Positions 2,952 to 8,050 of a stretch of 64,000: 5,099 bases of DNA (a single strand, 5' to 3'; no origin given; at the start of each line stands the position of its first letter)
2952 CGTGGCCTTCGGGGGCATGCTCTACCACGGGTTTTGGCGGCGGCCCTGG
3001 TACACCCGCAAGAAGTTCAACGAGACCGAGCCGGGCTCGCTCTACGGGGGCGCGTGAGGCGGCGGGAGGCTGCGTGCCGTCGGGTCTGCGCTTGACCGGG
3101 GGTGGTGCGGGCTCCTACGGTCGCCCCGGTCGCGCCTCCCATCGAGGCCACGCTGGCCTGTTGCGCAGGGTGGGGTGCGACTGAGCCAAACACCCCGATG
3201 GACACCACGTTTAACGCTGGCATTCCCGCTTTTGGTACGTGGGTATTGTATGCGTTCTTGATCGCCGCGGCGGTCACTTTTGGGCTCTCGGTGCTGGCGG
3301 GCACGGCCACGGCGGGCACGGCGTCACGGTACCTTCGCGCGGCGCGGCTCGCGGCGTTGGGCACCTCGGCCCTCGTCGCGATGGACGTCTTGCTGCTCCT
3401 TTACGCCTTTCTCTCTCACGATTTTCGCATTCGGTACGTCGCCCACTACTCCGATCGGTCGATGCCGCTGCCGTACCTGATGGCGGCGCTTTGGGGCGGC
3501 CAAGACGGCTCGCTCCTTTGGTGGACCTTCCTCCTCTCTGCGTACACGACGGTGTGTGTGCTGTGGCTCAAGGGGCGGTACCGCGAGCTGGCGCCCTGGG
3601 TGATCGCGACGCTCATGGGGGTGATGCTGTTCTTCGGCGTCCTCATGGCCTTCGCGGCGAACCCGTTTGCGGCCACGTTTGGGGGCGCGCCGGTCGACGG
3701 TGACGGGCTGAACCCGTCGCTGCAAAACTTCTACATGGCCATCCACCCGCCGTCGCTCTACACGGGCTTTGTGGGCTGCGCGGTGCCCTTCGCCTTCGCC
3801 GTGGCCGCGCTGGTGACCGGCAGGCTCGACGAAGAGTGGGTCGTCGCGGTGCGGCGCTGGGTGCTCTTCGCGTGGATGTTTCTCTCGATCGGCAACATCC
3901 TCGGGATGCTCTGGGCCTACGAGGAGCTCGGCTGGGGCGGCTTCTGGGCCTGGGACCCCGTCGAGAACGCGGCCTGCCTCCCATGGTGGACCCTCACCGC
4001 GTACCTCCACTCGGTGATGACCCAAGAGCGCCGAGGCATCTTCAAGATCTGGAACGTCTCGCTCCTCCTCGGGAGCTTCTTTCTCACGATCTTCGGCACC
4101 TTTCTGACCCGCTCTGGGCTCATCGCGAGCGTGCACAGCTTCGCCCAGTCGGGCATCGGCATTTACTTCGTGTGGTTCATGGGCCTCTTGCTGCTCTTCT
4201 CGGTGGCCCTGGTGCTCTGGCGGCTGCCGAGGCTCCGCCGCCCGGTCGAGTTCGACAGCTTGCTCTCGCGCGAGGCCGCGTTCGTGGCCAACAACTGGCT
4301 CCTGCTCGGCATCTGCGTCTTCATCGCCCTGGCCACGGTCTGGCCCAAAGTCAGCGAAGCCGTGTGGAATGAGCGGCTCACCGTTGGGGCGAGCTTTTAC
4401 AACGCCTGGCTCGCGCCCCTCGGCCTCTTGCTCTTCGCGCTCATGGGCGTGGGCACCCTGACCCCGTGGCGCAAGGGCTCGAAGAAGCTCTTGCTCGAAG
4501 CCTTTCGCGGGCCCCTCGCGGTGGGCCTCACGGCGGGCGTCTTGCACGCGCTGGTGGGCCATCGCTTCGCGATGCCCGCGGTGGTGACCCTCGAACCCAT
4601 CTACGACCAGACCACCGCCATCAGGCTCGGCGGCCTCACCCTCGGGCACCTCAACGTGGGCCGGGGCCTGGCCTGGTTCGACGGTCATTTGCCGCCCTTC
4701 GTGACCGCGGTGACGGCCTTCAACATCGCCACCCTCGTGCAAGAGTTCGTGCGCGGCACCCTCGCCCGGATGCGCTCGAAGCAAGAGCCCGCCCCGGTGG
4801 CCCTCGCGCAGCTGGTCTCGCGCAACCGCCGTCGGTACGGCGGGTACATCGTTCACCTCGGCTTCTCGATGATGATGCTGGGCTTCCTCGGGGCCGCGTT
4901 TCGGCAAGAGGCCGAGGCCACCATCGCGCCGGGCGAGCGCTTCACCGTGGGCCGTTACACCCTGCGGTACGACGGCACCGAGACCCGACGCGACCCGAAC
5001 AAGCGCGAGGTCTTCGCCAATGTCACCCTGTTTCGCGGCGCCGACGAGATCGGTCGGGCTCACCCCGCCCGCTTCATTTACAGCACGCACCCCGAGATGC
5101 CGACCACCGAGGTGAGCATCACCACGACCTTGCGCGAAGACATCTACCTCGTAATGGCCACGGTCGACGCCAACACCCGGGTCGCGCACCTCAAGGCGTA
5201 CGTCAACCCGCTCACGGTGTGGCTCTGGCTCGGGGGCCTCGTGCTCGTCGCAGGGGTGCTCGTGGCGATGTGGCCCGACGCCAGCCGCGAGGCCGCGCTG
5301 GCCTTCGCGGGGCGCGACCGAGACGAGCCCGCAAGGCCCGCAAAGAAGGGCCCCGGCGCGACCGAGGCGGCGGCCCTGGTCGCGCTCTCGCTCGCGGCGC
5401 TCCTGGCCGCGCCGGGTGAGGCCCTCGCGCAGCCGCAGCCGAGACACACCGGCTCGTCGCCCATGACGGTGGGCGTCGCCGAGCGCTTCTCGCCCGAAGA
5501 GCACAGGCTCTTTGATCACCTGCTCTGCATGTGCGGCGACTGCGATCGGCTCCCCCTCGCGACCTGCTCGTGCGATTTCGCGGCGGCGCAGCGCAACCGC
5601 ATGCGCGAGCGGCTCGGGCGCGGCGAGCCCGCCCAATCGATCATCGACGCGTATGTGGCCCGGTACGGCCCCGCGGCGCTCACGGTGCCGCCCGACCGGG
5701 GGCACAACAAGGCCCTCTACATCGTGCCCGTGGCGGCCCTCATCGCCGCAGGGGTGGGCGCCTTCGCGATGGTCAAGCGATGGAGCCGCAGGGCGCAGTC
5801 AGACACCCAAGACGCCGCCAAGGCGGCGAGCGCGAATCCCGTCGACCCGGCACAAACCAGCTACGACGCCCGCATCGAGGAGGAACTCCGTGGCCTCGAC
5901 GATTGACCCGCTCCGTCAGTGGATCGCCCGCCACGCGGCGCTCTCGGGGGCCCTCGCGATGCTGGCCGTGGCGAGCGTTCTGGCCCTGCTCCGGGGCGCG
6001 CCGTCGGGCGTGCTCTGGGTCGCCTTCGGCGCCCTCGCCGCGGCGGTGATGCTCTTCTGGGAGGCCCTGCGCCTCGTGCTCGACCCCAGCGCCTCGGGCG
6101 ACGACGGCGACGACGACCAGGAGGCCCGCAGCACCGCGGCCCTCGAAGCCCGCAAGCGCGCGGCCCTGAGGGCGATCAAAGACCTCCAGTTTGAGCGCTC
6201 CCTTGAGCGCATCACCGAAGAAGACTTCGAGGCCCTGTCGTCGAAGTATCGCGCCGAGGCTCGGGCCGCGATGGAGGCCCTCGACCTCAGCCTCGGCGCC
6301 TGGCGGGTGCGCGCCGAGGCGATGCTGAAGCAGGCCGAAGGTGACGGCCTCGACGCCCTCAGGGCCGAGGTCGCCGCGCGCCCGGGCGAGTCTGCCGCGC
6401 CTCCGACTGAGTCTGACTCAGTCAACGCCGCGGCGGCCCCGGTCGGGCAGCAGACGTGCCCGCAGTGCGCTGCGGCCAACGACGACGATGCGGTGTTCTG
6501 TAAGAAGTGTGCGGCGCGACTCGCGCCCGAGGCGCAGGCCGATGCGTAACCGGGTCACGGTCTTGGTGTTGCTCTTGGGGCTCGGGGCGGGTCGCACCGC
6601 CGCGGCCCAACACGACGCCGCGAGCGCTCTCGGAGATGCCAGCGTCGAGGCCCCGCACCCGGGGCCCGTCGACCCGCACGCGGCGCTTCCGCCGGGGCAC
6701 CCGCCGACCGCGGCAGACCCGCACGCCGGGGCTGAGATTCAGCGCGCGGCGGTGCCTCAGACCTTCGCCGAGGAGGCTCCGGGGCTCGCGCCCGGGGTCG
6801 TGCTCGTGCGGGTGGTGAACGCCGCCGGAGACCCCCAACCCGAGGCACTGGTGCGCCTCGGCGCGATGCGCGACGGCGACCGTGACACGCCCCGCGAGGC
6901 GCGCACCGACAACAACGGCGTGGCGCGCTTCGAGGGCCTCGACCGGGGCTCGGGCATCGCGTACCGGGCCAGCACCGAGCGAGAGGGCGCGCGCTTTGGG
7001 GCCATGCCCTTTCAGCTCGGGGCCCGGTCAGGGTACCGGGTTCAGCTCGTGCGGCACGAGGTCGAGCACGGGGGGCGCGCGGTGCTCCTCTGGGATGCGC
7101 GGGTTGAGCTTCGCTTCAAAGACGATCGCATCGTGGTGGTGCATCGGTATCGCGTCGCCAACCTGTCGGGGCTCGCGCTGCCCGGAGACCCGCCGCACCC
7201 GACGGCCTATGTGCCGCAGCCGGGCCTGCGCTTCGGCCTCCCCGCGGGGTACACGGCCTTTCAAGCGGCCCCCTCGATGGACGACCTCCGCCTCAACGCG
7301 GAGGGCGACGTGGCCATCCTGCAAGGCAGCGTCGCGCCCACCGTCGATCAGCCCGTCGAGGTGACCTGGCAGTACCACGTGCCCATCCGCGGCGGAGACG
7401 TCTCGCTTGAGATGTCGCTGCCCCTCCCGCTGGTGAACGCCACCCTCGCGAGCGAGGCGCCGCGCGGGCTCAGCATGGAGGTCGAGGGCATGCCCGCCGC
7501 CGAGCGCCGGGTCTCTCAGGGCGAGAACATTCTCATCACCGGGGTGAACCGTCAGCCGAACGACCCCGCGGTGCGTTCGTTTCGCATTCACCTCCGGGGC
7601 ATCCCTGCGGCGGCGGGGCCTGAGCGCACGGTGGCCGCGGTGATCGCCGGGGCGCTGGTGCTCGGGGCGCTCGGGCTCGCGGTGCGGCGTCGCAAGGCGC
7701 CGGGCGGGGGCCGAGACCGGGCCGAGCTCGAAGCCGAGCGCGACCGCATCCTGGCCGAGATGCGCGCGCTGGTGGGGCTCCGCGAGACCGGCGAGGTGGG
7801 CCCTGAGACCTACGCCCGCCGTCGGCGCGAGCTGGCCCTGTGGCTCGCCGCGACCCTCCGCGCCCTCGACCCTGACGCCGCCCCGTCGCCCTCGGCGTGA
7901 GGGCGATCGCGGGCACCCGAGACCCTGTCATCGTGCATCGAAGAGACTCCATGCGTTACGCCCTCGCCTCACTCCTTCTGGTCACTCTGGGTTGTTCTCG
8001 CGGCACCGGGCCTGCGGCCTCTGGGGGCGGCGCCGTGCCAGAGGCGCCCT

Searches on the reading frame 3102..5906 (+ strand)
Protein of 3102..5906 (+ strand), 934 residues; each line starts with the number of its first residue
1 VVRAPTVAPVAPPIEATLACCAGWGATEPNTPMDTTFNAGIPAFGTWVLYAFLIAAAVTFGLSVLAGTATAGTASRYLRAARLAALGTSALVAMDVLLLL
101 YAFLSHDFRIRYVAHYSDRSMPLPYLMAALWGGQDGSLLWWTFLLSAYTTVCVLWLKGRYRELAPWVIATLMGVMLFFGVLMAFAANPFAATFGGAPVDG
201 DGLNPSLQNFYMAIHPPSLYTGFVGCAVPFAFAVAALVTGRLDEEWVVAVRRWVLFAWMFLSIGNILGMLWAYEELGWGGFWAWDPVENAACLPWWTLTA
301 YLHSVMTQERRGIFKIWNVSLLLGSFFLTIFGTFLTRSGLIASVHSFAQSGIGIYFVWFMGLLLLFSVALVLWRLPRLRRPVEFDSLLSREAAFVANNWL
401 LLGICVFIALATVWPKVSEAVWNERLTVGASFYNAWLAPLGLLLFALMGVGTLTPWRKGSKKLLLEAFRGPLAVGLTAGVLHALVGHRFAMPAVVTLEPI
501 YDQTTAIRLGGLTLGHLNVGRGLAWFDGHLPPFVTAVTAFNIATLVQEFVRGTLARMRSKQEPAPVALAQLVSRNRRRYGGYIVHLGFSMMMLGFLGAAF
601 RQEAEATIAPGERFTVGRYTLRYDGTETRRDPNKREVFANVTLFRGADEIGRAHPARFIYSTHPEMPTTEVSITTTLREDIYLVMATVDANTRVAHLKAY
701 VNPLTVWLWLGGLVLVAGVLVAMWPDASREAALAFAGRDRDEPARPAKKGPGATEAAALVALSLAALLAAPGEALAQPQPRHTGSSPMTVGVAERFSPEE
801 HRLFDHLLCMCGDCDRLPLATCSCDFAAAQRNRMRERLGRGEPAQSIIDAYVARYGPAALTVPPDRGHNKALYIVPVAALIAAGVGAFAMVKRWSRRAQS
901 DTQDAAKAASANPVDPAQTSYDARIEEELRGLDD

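Call 10: search_protein_families(library=pfam, proteins=[window:3102-5906:+])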
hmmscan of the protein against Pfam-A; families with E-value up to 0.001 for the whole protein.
window:3102-5906:+ (934 aa): 3 families
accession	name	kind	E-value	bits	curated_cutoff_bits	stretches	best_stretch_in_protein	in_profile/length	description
PF16327.10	CcmF_C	-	4.9e-45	154.6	28.7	2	538-723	138-320/323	Cytochrome c-type biogenesis protein CcmF C-terminal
PF01578.25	Cytochrom_C_asm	-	1.7e-29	103.4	29.9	1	135-339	5-210/212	Cytochrome C assembly protein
PF03918.19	CcmH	-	5.3e-18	65.1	25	1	803-909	32-137/143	Cytochrome C biogenesis protein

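Call 36: find_encoding_contigs(protein=window:3102-5906:+, flank=10000, max_places=4)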
Protein window:3102-5906:+ (934 aa): no gene with exactly this product is on record in the collection.

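Call 66: find_encoding_contigs(protein=window:3198-5906:+, flank=10000, max_places=3)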
Protein window:3198-5906:+ (902 aa): 3 contigs read that carry it; 3 places shown.
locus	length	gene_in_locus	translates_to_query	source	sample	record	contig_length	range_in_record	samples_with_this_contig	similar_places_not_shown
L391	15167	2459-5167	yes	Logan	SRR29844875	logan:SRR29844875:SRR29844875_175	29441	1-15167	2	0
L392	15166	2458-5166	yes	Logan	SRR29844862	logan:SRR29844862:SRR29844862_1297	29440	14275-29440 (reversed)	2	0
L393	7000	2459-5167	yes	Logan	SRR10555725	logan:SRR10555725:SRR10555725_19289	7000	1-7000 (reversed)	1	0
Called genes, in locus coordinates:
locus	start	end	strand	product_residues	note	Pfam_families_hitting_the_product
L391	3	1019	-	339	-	?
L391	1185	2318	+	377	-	-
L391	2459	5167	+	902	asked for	PF01578:Cytochrom_C_asm, PF16327:CcmF_C, PF03918:CcmH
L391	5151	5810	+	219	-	PF13240:Zn_Ribbon_1 (weak), PF24463:DUF7577 (weak)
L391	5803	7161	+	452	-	-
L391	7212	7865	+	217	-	PF00578:AhpC-TSA, PF08534:Redoxin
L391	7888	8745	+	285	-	PF05175:MTS (faint), PF13649:Methyltransf_25 (weak)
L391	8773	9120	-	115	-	-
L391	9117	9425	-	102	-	-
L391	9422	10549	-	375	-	PF04055:Radical_SAM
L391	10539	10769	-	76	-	-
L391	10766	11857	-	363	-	-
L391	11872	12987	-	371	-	PF00890:FAD_binding_2, PF07992:Pyr_redox_2 (faint)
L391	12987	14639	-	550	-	PF00890:FAD_binding_2 (faint), PF01266:DAO, PF01494:FAD_binding_3 (faint), PF07992:Pyr_redox_2 (faint), PF12831:FAD_oxidored (faint), PF16901:DAO_C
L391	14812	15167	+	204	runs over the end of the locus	PF04013:Methyltrn_RNA_2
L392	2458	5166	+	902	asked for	PF01578:Cytochrom_C_asm, PF16327:CcmF_C, PF03918:CcmH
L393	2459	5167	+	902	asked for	PF01578:Cytochrom_C_asm, PF16327:CcmF_C, PF03918:CcmH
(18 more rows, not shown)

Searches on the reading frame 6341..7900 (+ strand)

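Call 10: search_protein_families(library=pfam, proteins=[window:6341-7900:+])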
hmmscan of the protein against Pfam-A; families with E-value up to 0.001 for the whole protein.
window:6341-7900:+ (519 aa): 1 family
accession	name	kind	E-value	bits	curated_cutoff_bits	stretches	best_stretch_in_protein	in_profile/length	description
PF13620.12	CarboxypepD_reg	-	0.00034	21.3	32.3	1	155-203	3-48/82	Carboxypeptidase regulatory-like domain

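Call 71: search_protein_families(library=pfam, proteins=[window:6542-7900:+], max_evalue=0.1)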
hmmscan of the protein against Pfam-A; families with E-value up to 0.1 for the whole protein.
window:6542-7900:+ (452 aa): 3 families
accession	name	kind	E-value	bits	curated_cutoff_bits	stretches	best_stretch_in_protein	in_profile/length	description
PF13620.12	CarboxypepD_reg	-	0.00028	21.6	32.3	1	88-136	3-48/82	Carboxypeptidase regulatory-like domain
PF17789.7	MG4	-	0.019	15.6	24.7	1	87-131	18-59/95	Macroglobulin domain MG4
PF24025.1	Ig_DR_A0283-like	-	0.098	13.4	27.1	0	87-136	9-56/102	DR_A0283-like, Ig-like domain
